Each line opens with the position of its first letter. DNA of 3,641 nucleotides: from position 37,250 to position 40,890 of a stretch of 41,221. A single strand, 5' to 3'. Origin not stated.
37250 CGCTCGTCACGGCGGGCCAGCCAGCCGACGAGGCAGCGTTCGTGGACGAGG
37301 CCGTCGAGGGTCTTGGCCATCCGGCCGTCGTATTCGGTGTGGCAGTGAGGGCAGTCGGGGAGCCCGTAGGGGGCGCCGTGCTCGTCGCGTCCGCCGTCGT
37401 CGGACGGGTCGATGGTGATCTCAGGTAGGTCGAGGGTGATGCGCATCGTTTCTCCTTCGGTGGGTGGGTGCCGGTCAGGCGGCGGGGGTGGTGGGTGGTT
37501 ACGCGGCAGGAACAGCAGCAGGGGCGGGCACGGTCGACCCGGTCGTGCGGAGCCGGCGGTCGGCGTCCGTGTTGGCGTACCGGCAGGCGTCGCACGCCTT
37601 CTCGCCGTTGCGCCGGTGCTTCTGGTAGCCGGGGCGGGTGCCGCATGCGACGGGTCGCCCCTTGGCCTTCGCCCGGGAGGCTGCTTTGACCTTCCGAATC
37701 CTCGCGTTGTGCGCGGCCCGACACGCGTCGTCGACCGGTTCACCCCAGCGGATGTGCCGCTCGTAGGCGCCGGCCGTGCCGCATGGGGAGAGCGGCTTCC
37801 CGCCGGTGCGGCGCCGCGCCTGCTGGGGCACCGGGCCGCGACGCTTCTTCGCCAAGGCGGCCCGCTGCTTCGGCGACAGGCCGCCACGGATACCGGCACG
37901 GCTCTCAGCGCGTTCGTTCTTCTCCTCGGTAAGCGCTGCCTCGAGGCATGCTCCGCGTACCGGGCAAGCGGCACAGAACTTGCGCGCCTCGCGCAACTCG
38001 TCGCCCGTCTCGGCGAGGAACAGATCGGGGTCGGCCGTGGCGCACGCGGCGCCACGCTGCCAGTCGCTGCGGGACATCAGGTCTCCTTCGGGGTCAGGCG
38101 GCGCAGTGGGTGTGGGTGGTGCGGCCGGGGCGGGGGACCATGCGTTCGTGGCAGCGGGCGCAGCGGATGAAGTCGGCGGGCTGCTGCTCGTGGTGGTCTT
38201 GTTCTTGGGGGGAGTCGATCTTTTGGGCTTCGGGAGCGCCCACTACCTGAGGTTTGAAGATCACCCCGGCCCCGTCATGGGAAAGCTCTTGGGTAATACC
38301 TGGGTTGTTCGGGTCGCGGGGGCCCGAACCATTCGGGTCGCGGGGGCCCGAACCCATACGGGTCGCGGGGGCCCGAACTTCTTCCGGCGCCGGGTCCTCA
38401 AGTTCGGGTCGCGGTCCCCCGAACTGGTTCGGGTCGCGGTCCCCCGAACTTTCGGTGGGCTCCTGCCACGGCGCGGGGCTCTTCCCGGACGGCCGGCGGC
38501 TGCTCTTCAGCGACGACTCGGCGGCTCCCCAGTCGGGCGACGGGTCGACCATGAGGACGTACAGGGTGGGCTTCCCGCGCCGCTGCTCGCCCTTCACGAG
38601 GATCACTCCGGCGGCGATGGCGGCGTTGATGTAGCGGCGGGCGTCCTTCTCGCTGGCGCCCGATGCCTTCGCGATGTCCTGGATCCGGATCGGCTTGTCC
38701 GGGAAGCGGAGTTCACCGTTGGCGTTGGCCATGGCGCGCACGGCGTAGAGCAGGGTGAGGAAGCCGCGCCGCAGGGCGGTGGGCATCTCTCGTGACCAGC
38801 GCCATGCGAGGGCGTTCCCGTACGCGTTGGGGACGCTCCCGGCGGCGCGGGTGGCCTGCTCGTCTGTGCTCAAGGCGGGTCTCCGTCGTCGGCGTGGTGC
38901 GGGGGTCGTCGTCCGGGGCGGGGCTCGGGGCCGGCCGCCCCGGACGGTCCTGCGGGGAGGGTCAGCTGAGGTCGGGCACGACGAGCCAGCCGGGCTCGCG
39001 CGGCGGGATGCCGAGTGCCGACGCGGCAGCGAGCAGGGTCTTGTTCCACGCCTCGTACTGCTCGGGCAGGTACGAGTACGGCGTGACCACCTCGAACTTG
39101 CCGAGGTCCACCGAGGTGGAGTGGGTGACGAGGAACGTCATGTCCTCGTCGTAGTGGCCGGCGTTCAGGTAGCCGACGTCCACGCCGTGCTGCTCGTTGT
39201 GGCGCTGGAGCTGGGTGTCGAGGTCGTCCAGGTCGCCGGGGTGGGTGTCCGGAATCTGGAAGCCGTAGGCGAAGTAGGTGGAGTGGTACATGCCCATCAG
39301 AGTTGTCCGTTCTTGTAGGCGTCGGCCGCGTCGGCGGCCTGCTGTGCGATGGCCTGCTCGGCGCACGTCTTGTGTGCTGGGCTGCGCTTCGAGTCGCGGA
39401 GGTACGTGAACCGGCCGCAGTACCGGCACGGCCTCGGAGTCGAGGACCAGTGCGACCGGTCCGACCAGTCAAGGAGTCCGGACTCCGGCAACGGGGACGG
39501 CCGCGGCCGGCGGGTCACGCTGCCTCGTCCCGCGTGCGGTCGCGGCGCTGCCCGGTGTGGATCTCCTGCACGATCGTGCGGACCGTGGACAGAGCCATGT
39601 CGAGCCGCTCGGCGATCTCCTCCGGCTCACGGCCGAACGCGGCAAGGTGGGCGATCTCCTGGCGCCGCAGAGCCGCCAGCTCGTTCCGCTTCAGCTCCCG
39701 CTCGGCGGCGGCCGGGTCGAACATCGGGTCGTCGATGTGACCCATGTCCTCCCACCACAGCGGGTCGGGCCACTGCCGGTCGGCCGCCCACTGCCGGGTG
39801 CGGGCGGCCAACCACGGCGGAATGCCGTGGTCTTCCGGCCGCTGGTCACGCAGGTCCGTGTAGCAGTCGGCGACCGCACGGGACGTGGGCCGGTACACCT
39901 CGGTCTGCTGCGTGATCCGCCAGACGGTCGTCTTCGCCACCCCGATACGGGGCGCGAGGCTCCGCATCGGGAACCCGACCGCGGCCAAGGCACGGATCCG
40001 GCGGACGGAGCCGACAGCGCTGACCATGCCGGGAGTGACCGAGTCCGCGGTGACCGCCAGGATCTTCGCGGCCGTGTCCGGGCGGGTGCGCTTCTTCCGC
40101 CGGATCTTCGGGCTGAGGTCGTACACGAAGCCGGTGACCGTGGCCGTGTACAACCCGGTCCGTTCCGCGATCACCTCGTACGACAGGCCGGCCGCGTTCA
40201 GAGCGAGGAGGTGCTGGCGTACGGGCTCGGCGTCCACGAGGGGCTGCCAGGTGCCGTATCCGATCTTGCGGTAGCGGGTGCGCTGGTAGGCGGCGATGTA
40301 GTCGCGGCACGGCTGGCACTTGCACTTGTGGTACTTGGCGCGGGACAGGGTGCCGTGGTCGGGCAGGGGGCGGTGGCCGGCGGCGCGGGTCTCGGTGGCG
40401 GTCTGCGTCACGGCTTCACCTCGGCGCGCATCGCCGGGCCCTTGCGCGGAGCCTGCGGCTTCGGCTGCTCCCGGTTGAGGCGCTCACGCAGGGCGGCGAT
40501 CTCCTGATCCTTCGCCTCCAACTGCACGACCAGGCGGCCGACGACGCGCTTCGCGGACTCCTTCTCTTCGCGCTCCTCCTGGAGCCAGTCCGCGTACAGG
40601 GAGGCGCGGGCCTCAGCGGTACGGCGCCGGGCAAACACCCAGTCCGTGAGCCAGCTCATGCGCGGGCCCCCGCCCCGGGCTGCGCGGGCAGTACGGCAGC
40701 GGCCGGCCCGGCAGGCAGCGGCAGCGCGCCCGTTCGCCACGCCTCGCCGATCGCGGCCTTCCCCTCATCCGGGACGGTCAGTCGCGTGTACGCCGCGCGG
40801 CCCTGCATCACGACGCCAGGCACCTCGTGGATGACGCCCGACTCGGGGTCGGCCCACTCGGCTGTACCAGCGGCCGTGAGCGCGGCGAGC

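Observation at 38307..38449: Five iterons embedded in the coding sequence of a winged-helix initiator-like gene (lambda O/ori-style origin)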

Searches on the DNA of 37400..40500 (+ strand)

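Call 6: search_dna_similar(query=window:37400-40500:+, collection=phages, mode=near)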
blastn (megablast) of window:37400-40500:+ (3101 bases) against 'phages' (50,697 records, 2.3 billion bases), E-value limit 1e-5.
No match.
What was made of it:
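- Tried and rejected: Megablast of the region against the phage collection found no match (call 6).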

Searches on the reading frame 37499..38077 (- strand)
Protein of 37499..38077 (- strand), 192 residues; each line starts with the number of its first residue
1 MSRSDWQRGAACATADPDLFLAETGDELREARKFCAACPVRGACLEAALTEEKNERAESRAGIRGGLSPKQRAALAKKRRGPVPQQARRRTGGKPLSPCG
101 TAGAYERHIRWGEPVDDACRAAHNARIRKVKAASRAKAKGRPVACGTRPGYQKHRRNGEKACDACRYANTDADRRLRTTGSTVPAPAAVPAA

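Call 4: search_protein_families(library=pfam, proteins=[window:37499-38077:-], max_evalue=0.1)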
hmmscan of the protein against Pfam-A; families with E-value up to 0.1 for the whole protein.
window:37499-38077:- (192 aa): 1 family
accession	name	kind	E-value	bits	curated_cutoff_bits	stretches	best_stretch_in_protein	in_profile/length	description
PF02467.21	Whib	-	2.6e-15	57.2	23.6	1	6-75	1-65/65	Transcription factor WhiB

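Call 5: search_protein_families(library=phrogs, proteins=[window:37499-38077:-], max_evalue=0.01)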
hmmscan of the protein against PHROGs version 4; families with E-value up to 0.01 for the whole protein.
window:37499-38077:- (192 aa): 13 families
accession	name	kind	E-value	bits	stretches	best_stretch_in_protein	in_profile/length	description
phrog_12112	-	transcription regulation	1.2e-28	101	2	3-135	4-127/130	transcriptional regulator WhiB-like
phrog_1333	-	unknown function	7.3e-19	69.5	1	2-137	16-142/166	-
phrog_472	-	transcription regulation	6.5e-18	65.9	1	3-152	37-184/523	WhiB transcriptional factor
phrog_8273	-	unknown function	3.1e-14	54.4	1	4-79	108-177/216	-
phrog_22267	-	transcription regulation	6.9e-13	49.9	2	98-136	58-96/97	transcriptional regulator WhiB-like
phrog_14459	-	transcription regulation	5e-11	44.1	1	4-100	14-106/137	transcriptional regulator WhiB-like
phrog_10071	-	transcription regulation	1.9e-08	35.1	1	4-77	11-83/196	transcriptional regulator WhiB-like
phrog_14304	-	transcription regulation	0.00025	21.9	1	4-77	42-123/187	transcriptional regulator WhiB-like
phrog_9926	-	transcription regulation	0.00075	20.8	1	14-78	32-95/107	transcriptional regulator WhiB-like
phrog_10853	-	unknown function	0.0013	19.9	1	116-174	24-81/93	-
phrog_1821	-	transcription regulation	0.0032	18.4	1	4-52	14-64/89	transcriptional regulator WhiB-like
phrog_31259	-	unknown function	0.0038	18.1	0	143-175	70-101/160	-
phrog_31604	-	transcription regulation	0.0062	17.2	1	3-95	13-94/181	transcriptional regulator WhiB-like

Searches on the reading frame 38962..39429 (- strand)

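Call 4: search_protein_families(library=pfam, proteins=[window:38962-39429:-], max_evalue=0.1)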
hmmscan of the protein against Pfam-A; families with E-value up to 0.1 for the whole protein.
window:38962-39429:- (155 aa): 0 families

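Call 5: search_protein_families(library=phrogs, proteins=[window:38962-39429:-], max_evalue=0.01)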
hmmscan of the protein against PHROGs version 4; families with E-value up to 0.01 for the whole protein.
window:38962-39429:- (155 aa): 1 family
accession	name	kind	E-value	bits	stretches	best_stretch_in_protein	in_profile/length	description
phrog_15736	-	unknown function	1.2e-15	58.8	1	45-155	1-117/117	-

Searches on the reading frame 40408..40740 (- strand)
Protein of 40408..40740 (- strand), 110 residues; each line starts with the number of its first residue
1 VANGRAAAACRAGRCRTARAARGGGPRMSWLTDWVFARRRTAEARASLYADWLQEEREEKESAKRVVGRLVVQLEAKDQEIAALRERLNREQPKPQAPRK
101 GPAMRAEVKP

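Call 37: search_protein_families(library=phrogs, proteins=[window:40408-40740:-], max_evalue=0.001)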
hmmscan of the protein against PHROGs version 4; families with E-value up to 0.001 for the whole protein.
window:40408-40740:- (110 aa): 0 families

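Call 38: search_protein_families(library=pfam, proteins=[window:40408-40740:-], max_evalue=0.01)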
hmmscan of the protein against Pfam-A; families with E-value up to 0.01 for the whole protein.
window:40408-40740:- (110 aa): 1 family
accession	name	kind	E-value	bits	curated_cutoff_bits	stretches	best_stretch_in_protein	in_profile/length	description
PF04859.17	DUF641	-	0.00073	20.3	27.6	1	42-93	68-119/127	Plant protein of unknown function (DUF641)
